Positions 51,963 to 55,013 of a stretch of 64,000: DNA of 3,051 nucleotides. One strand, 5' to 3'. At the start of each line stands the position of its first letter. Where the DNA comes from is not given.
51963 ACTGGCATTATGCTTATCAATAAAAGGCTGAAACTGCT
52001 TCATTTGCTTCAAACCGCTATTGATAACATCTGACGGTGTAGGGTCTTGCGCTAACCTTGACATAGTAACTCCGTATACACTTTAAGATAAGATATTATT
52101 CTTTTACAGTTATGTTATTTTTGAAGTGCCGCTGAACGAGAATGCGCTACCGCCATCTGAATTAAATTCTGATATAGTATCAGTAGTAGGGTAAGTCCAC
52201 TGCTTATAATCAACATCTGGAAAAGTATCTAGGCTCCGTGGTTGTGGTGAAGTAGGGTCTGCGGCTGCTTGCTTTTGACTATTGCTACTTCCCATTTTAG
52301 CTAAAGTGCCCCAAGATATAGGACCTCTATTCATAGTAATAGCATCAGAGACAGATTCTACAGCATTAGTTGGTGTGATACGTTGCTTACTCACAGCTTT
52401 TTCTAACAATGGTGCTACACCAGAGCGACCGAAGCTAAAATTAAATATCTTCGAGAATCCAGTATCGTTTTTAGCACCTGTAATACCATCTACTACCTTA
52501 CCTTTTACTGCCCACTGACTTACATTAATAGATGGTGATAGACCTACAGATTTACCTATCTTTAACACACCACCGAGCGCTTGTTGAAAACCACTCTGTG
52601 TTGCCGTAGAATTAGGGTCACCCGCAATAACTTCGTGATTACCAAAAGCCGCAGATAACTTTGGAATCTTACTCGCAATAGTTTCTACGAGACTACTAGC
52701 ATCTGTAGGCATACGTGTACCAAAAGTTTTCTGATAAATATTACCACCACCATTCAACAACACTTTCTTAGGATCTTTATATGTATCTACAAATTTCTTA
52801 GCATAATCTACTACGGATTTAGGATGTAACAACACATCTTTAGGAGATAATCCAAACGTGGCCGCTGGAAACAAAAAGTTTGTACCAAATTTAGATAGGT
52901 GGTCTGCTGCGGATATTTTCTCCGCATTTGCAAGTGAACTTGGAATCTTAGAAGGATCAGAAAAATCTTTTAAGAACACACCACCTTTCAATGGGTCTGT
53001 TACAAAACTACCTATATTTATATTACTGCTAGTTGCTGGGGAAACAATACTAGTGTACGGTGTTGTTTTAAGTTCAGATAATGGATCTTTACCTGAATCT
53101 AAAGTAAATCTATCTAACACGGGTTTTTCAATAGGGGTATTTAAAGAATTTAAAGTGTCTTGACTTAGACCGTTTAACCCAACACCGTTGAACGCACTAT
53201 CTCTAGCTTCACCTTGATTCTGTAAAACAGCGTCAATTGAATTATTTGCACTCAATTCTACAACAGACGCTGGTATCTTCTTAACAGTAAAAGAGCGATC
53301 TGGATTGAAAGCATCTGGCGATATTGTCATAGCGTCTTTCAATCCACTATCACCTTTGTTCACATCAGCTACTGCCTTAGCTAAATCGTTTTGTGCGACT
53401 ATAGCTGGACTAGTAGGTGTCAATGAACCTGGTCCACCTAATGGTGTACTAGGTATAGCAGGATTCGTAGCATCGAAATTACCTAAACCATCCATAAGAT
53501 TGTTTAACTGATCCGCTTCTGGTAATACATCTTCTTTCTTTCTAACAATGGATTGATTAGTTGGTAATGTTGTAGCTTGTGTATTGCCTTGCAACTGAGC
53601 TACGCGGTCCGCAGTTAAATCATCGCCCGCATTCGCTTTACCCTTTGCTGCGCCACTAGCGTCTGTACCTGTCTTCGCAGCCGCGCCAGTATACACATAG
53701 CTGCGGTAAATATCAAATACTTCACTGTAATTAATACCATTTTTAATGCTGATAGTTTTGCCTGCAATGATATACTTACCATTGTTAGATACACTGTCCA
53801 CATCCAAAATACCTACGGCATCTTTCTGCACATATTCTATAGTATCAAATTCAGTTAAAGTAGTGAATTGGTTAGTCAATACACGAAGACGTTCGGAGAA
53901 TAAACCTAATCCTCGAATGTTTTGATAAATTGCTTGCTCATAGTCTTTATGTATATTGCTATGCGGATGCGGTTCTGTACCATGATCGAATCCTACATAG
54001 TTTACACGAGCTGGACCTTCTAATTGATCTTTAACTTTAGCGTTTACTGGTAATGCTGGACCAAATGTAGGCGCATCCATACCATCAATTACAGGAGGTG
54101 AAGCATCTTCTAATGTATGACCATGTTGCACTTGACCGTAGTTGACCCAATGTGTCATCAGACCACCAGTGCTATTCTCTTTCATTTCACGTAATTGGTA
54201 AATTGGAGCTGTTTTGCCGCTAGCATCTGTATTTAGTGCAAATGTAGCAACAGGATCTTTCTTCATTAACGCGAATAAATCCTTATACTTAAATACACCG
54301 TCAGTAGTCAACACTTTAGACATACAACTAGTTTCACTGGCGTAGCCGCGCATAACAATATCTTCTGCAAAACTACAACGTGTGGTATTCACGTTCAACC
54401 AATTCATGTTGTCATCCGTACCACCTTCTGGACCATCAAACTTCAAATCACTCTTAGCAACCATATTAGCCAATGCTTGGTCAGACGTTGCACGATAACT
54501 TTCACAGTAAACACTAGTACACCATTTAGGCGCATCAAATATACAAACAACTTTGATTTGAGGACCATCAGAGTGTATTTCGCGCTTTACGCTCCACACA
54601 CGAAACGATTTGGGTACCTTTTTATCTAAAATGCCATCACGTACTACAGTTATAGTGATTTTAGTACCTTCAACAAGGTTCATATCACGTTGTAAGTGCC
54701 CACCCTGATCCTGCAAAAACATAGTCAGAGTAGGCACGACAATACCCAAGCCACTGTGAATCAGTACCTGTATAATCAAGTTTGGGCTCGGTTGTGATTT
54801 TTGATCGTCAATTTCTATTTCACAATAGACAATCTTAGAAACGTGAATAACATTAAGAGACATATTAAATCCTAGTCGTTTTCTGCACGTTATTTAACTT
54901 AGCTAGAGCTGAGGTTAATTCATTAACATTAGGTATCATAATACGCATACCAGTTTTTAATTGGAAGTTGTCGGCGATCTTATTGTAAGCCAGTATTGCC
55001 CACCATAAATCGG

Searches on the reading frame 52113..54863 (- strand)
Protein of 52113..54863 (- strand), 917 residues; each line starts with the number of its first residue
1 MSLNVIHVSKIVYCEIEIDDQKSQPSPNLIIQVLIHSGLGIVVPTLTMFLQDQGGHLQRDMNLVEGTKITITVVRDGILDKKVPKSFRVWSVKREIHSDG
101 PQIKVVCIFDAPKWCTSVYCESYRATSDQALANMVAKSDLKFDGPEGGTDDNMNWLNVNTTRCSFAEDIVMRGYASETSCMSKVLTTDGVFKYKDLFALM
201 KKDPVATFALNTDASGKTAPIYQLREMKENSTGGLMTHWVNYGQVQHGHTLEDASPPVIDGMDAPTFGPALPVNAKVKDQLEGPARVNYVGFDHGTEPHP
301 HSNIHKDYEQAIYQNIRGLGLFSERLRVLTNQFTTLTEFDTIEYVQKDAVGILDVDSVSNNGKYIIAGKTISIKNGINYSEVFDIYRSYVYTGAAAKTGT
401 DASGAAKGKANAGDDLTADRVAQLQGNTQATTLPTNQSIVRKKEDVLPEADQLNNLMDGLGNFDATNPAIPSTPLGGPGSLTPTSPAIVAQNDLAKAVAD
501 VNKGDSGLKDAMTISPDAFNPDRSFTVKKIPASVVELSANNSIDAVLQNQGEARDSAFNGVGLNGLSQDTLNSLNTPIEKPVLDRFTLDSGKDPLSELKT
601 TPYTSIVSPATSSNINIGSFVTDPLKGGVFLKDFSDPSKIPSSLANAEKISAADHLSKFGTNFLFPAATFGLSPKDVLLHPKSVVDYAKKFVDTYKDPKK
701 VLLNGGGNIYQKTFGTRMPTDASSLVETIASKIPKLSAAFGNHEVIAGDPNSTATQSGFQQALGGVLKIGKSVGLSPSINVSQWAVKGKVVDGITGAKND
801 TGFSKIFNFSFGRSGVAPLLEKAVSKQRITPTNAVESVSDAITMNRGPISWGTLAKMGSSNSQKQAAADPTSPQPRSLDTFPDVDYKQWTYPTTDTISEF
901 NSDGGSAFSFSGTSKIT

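Call 19: search_protein_families(library=phrogs, proteins=[window:52113-54863:-], max_evalue=0.00001)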
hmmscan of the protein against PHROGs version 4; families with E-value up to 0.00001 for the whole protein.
window:52113-54863:- (917 aa): 2 families
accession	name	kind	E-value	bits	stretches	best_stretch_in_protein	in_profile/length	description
phrog_25710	-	unknown function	2.4e-112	376.7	1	6-402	6-403/421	-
phrog_32021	-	unknown function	1.5e-34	120.1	1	17-402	19-392/631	-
